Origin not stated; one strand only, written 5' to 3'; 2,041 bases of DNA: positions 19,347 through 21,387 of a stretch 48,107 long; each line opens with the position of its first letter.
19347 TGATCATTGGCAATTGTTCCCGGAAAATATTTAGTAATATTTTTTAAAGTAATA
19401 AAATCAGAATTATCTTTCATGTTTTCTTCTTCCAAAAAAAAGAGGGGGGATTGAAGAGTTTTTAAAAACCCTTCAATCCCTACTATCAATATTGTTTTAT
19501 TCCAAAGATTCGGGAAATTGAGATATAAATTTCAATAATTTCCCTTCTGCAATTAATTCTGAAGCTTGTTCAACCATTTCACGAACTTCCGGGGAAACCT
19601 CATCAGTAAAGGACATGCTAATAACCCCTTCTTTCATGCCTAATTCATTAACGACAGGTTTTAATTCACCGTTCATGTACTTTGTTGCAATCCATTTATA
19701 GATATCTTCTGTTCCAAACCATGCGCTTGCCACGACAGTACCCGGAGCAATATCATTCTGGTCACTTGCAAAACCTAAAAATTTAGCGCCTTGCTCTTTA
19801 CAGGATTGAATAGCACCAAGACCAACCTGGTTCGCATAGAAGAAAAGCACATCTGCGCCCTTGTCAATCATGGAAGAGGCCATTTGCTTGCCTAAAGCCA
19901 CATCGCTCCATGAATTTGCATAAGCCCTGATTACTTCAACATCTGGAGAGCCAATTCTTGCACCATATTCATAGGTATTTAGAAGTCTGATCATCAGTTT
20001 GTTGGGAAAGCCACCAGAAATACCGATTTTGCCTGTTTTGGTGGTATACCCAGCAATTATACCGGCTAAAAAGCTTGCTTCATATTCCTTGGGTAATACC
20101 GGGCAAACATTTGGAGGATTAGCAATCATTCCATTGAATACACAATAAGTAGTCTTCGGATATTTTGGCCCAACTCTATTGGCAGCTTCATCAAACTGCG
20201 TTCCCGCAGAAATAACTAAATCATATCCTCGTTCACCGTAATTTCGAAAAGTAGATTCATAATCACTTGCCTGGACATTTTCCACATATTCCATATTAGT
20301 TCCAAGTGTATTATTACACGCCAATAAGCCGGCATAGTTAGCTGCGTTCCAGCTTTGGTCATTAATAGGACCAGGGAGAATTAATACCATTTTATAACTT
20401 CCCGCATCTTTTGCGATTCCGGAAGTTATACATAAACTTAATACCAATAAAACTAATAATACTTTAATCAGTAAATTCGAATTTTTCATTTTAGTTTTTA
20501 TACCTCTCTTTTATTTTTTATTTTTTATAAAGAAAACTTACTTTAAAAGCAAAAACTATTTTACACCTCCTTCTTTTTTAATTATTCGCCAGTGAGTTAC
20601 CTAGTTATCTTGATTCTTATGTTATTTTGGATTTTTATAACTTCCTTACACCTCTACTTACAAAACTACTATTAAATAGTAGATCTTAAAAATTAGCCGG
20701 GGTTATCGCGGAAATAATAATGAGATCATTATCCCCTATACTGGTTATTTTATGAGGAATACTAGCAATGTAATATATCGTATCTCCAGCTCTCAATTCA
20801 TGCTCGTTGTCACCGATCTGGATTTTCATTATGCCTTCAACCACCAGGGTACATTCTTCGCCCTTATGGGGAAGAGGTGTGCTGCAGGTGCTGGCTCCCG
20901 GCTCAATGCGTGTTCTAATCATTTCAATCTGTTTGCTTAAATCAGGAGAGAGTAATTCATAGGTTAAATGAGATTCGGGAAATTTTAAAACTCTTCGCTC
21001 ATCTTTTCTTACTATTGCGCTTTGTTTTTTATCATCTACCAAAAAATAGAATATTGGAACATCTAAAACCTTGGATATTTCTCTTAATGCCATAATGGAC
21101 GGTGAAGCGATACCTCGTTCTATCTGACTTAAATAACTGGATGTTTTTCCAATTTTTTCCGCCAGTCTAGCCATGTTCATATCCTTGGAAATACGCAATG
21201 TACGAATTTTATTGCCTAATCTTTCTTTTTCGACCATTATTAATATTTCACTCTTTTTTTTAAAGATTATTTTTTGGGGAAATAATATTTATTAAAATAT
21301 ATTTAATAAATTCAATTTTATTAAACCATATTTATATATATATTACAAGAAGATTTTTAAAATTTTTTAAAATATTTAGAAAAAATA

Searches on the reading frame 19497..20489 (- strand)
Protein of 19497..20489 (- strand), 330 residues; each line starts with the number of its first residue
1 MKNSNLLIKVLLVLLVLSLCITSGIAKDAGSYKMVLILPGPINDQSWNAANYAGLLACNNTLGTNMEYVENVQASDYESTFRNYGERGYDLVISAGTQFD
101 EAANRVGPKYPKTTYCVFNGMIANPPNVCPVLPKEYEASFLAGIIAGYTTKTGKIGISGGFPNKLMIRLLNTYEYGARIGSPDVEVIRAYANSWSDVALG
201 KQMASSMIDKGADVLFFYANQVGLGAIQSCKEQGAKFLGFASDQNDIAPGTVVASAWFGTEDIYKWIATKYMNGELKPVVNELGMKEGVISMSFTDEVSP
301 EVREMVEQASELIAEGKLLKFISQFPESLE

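Call 45: search_protein_families(library=pfam, proteins=[window:19497-20489:-], max_evalue=0.0001)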
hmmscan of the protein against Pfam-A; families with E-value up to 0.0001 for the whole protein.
window:19497-20489:- (330 aa): 1 family
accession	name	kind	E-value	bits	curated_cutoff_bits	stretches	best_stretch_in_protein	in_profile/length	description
PF02608.20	Bmp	-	1.1e-57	195.8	24.1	1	33-308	3-281/301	ABC transporter substrate-binding protein PnrA-like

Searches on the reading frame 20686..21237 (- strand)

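Call 45: search_protein_families(library=pfam, proteins=[window:20686-21237:-], max_evalue=0.0001)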
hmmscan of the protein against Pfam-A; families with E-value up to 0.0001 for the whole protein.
window:20686-21237:- (183 aa): 4 families
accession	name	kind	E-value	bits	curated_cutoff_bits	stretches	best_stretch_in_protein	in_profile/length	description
PF01381.28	HTH_3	-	8.2e-14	51.8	23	1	11-65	1-55/55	Helix-turn-helix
PF07883.17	Cupin_2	-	8.6e-13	48.2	27.2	1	109-176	3-68/70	Cupin domain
PF13560.12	HTH_31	-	7.9e-07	29.7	27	1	6-61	1-57/64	Helix-turn-helix domain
PF12844.13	HTH_19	-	2.8e-05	24.4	30.2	1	8-62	1-55/64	Helix-turn-helix domain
